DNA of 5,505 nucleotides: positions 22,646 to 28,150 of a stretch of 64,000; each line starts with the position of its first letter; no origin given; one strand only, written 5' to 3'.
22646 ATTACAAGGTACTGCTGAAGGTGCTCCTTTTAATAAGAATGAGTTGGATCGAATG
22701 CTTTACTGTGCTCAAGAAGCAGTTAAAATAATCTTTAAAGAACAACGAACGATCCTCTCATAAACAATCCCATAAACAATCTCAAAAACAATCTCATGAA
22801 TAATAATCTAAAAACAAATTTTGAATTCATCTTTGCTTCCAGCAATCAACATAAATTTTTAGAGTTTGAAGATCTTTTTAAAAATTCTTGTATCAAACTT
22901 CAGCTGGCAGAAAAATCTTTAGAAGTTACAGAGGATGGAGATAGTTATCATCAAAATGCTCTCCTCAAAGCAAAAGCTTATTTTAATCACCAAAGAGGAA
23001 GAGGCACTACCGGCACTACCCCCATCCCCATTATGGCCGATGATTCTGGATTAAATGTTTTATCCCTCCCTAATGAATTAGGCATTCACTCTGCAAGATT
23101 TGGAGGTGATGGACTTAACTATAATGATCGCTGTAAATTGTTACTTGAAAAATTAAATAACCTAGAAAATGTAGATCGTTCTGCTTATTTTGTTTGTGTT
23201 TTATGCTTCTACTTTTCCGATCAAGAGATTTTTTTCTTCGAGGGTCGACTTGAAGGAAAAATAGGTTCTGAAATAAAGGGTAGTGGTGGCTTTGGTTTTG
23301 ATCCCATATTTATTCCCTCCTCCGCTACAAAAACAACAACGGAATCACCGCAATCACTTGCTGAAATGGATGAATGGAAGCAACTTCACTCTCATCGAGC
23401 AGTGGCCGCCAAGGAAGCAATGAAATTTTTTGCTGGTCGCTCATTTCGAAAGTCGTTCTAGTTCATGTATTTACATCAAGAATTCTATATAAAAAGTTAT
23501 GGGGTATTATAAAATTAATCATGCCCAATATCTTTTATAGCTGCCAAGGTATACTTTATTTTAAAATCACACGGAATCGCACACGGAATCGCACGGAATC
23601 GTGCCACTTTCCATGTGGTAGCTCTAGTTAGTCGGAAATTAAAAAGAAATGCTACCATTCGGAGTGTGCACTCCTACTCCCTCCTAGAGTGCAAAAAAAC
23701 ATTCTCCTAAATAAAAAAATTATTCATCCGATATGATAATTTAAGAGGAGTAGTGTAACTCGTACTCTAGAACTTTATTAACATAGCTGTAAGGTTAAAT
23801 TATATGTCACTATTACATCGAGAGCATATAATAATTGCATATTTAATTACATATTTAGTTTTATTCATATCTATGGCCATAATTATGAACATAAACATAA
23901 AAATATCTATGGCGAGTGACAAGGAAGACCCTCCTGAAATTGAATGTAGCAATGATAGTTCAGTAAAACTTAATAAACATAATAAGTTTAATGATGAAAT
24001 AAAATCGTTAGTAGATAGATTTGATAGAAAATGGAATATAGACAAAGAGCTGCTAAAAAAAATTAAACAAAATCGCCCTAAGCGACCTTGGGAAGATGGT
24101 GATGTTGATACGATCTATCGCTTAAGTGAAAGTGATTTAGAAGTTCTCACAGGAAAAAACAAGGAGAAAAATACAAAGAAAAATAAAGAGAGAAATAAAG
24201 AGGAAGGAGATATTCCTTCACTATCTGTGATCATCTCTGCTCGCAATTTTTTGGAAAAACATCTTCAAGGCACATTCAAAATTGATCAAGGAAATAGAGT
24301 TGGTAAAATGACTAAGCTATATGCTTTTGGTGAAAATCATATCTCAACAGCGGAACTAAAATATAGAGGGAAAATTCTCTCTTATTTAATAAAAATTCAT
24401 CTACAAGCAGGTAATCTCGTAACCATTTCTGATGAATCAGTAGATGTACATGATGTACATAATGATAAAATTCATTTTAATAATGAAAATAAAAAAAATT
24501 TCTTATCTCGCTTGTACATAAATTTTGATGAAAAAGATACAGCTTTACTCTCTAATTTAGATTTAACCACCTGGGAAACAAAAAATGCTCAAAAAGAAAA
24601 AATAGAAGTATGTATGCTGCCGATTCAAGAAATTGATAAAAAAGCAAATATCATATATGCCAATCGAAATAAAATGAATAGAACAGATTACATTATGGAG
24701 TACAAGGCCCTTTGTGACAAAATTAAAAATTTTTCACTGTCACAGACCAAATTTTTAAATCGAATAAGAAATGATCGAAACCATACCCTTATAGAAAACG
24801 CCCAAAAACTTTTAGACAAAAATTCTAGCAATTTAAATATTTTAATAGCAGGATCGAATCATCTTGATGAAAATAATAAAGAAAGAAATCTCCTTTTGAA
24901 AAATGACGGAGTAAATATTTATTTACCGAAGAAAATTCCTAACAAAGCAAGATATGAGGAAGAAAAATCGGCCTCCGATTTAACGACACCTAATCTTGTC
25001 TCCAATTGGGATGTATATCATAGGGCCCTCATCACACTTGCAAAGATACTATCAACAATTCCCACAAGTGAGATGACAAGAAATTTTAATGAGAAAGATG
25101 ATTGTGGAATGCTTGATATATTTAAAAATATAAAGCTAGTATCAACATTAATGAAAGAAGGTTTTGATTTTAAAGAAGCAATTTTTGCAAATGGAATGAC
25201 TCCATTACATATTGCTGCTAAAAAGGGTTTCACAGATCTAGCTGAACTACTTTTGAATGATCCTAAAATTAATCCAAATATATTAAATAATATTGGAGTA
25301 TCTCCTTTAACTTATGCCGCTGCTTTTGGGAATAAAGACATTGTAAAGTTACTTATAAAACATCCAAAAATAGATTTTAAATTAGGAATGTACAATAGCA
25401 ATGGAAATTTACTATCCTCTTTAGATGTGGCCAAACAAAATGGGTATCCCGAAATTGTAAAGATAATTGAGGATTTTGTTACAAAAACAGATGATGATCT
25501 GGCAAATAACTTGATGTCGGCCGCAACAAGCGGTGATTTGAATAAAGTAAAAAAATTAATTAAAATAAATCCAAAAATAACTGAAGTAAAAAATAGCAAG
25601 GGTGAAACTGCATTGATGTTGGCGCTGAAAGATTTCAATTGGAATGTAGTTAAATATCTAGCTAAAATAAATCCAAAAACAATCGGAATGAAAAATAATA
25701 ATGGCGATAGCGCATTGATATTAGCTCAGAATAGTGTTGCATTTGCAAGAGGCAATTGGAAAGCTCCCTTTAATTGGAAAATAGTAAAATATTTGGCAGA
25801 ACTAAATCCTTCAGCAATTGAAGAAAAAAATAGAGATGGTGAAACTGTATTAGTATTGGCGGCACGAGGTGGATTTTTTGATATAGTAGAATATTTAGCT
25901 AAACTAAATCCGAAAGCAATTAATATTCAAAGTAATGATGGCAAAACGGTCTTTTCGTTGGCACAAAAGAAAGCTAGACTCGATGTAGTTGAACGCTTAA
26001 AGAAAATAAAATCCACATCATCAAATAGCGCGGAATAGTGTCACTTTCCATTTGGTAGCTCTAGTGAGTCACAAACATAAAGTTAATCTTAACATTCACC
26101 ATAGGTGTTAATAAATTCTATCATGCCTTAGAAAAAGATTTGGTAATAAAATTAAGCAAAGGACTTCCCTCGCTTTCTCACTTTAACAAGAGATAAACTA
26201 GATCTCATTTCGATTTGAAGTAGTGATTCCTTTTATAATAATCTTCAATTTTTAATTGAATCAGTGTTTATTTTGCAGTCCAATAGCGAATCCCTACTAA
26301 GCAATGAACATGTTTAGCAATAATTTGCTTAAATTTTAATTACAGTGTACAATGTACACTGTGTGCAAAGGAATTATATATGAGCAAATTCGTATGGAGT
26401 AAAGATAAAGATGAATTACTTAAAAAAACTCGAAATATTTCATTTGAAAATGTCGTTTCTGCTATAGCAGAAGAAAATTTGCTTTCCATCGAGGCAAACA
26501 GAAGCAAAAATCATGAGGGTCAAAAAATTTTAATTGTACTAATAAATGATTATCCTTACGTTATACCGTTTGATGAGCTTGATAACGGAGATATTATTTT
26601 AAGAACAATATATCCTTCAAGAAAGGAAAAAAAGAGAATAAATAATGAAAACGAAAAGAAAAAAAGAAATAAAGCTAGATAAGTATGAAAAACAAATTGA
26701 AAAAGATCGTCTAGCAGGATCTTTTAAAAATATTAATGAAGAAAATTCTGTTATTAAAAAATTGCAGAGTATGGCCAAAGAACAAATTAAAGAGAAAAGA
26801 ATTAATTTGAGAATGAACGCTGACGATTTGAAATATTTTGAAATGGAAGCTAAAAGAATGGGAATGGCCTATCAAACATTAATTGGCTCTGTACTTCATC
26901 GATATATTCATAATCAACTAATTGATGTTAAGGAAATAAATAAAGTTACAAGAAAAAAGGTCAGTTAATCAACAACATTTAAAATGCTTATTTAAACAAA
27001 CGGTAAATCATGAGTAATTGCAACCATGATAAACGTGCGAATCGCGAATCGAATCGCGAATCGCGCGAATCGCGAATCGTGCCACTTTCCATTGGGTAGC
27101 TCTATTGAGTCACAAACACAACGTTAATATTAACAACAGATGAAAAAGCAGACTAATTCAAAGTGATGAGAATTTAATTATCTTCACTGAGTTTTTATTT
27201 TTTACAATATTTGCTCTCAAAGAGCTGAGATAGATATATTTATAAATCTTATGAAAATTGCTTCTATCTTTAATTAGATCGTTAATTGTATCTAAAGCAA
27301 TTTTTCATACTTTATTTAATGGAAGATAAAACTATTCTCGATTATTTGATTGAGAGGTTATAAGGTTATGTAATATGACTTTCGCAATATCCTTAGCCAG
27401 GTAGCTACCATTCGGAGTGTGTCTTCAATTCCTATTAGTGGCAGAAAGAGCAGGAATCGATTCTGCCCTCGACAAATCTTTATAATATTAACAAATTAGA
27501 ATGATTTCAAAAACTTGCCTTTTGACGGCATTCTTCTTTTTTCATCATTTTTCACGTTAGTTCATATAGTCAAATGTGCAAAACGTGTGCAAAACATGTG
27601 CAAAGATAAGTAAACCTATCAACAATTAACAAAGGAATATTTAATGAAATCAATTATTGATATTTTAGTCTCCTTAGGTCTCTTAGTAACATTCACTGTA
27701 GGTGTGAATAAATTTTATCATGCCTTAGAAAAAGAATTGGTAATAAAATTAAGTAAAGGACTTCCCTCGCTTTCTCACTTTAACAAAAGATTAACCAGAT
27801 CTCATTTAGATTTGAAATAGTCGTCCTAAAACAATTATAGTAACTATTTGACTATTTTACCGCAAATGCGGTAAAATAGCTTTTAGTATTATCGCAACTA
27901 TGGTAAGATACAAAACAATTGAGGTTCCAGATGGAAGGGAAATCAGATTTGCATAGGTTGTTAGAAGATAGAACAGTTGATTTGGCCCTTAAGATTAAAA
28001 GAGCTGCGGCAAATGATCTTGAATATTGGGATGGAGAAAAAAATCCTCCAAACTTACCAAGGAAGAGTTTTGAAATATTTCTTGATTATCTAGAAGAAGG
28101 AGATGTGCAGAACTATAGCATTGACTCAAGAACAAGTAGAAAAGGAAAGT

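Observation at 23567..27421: Unrecognised ~70-nt palindromic element family marking the borders of accessory modules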

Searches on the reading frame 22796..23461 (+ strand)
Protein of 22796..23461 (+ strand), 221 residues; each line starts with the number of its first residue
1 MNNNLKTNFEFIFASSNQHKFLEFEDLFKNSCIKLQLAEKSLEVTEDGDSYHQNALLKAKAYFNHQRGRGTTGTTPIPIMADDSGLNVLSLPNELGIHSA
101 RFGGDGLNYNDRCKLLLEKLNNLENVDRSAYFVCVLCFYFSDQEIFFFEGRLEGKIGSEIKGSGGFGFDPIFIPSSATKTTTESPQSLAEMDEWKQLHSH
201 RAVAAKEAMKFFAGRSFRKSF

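Call 15: search_protein_families(library=pfam, proteins=[window:22796-23461:+], max_evalue=0.01)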
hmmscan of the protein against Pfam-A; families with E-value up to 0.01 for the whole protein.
window:22796-23461:+ (221 aa): 1 family
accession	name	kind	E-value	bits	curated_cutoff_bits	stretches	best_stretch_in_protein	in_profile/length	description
PF01725.21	Ham1p_like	-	8.1e-45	153.4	22.5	1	12-210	2-185/186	Ham1 family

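Call 16: find_encoding_contigs(protein=window:22796-23461:+, flank=10000, max_places=6)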
Protein window:22796-23461:+ (221 aa): no gene with exactly this product is on record in the collection.

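Call 21: find_homologous_proteins(query=window:22796-23461:+, max_evalue=1e-10)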
Query window:22796-23461:+ (221 aa): 3203 proteins with E <= 1e-10 among 3733 candidates; the best 120 are listed.
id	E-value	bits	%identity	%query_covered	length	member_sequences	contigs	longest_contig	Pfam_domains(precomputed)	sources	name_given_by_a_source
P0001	3.1e-145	499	100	100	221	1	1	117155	PF01725.22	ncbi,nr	ncbi:MAG: non-canonical purine NTP pyrophosphatase [Oligoflexia bacterium]|nr:non-canonical purine N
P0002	3.0e-83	297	67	95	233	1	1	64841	PF01725.22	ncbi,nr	ncbi:MAG: non-canonical purine NTP pyrophosphatase [Oligoflexia bacterium]|nr:non-canonical purine N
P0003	3.6e-60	221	55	92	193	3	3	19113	PF01725.22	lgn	-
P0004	6.2e-60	220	52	92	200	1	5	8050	PF01725.22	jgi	jgi:XTP/dITP diphosphohydrolase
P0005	1.3e-59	219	54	92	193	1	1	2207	PF01725.22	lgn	-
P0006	2.6e-59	218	52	93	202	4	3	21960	PF01725.22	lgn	-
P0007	3.4e-59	218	52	92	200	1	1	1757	PF01725.22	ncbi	-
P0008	3.6e-59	218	52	95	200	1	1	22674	PF01725.22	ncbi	-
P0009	1.1e-58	216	51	95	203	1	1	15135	PF01725.22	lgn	-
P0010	1.1e-58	216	50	94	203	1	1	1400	PF01725.22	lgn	-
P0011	1.4e-58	216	51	91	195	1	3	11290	PF01725.22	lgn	-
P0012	2.0e-58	216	50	94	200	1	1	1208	PF01725.22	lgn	-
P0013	2.0e-58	215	53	94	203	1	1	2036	PF01725.22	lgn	-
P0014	2.5e-58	215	52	94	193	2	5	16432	PF01725.22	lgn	-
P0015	2.5e-58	215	50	93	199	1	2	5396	PF01725.22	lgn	-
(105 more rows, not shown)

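Call 22: find_encoding_contigs(protein=P0001, flank=10000, max_places=4)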
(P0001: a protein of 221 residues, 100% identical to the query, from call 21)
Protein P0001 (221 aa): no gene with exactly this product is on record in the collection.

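Call 23: find_encoding_contigs(protein=P0002, flank=10000, max_places=4)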
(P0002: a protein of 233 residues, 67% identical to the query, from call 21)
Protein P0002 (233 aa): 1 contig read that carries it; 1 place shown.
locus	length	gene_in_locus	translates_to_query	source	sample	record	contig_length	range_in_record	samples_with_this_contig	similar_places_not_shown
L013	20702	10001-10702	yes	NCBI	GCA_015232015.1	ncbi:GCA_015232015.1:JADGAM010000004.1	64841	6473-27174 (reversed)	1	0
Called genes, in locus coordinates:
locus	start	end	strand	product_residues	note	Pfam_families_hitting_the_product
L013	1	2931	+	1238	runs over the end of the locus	PF00070:Pyr_redox (faint), PF14691:Fer4_20, PF00890:FAD_binding_2 (weak), PF01266:DAO (weak), PF01946:Thi4 (weak), PF07992:Pyr_redox_2, PF12831:FAD_oxidored (weak), PF13450:NAD_binding_8, +1 more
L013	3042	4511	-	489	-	PF01966:HD (weak), PF13487:HD_5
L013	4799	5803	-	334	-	-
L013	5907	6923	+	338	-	-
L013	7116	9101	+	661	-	PF17764:PriA_3primeBD (weak), PF00270:DEAD, PF04851:ResIII, PF00271:Helicase_C (weak), PF18074:PriA_C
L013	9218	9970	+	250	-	PF01138:RNase_PH, PF03725:RNase_PH_C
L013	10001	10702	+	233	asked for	PF01725:Ham1p_like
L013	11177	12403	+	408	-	-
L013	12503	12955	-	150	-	PF01258:zf-dskA_traR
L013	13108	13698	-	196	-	PF00025:Arf (weak), PF04670:Gtr1_RagA (weak)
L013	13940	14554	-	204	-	PF21176:RecR_HhH (weak), PF01751:Toprim (weak), PF13662:Toprim_4, PF21175:RecR_C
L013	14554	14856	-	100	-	PF02575:YbaB_DNA_bd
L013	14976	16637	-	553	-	PF05496:RuvB_N (weak), PF13177:DNA_pol3_delta2, PF13401:AAA_22 (weak), PF00004:AAA, PF07728:AAA_5 (faint), PF13173:AAA_14 (faint), PF21960:RCF1-5-like_lid (faint), PF22608:DNAX_ATPase_lid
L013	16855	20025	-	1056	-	PF00873:ACR_tran, PF03176:MMPL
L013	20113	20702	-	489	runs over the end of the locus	-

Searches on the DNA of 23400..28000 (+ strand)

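Call 31: search_rna_families(source=window, start=23400, end=28000, threshold=evalue, max_evalue=10)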
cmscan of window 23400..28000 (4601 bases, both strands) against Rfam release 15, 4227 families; matches with E-value up to 10: 9.
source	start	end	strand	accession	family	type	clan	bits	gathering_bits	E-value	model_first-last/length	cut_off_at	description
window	26331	26413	+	RF02934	caiA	Gene; sRNA;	-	23.4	55.5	1.3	1-78/78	no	caiA RNA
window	27154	27205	+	RF00532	snoMe18S-Um1356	Gene; snRNA; snoRNA; CD-box;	CL00054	22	50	9.3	1-86/86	no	Small nucleolar RNA Me18S-Um1356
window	27154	27236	+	RF00611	SNORD111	Gene; snRNA; snoRNA; CD-box;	-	21.3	46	3.1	1-89/89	no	Small nucleolar RNA SNORD111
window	24172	24255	+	RF00336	snoJ26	Gene; snRNA; snoRNA; CD-box;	-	20.7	50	5.7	1-147/147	no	Small nucleolar RNA J26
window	24559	24597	+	RF02925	6A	Gene; sRNA;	-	19.7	41.2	4.1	1-52/52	no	6A RNA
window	27442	27499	+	RF04351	Plastid-psbl-rps4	Cis-reg;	-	18.9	68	2.1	1-53/53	no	Plastid-psbl-rps4 3UTR RNA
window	27049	27078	-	RF04103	mir-8356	Gene; miRNA;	-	18.1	70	9.4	1-65/65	no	mir-8356 microRNA precursor family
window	26469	26581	-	RF02887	mgtC_leader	Cis-reg; leader;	-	16.6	48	8.7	1-114/114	no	Salmonella mgtC leader RNA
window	24726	24768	+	RF01072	TMV_UPD-PK3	Cis-reg;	-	13.9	34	8.1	1-31/31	no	Pseudoknot of upstream pseudoknot domain (UPD) of the 3'UTR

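Call 38: search_dna_similar(query=window:23560-23700:+, collection=plasmids, mode=distant, max_evalue=0.1, max_rows=10)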
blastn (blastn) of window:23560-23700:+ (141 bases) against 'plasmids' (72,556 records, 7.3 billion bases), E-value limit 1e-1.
No match.

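Call 39: search_dna_similar(query=window:26020-28000:+, collection=plasmids, mode=distant, max_evalue=0.01, max_rows=10)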
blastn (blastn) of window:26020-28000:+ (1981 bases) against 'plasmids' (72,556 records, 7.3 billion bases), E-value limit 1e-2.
No match.

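Call 59: search_dna_similar(query=window:27037-27480:+, collection=phages, mode=distant, max_evalue=0.01, max_rows=10)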
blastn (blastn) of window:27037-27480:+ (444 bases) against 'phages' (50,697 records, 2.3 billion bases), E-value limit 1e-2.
No match.

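Call 71: build_rna_model(alignment_id=A3, structure=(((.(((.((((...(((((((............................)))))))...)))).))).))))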
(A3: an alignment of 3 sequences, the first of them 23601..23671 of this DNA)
Model R1 built from alignment A3 (3 sequences, 72 columns); structure: as given.
model positions 71; base pairs 17; branch points 0; effective number of sequences 2.3; information 0.793 bits per position. Calibrated on 0.2 Mb of random sequence (short: E-values are rough).
structure used (alignment columns):
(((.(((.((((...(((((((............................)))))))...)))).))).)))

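Call 72: search_with_rna_model(model_id=R1, sources=[window, L013], filters=off, max_evalue=10)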
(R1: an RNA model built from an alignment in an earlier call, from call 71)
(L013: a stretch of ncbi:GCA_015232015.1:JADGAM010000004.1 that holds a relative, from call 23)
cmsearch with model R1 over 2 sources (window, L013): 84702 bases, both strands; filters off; matches with E-value up to 10: 18.
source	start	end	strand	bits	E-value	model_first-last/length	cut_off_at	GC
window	23601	23671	+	93.2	9.9e-24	1-71/71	no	0.44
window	56048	56114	+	78.5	1.4e-19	1-71/71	no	0.43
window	23601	23671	-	23.2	0.00052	1-71/71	no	0.44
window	26038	26111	+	20.4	0.003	1-71/71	no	0.35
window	56048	56114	-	18.9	0.008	1-71/71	no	0.43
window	27079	27151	+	16.8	0.031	1-71/71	no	0.38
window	22956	23007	-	13.2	0.33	1-71/71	no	0.4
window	26201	26262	+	13.2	0.34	1-71/71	no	0.24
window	5184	5251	-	11.6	0.94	1-71/71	no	0.28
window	28889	28951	-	11.3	1.2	1-71/71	no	0.25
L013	11949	11980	-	11.2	1.2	20-53/71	no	0.22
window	9552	9611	+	9.8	3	1-71/71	no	0.32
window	11134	11157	-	9.6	3.4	1-71/71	no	0.54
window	19110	19150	-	9.5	3.6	16-60/71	no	0.24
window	57729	57788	-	9.4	3.7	1-71/71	no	0.3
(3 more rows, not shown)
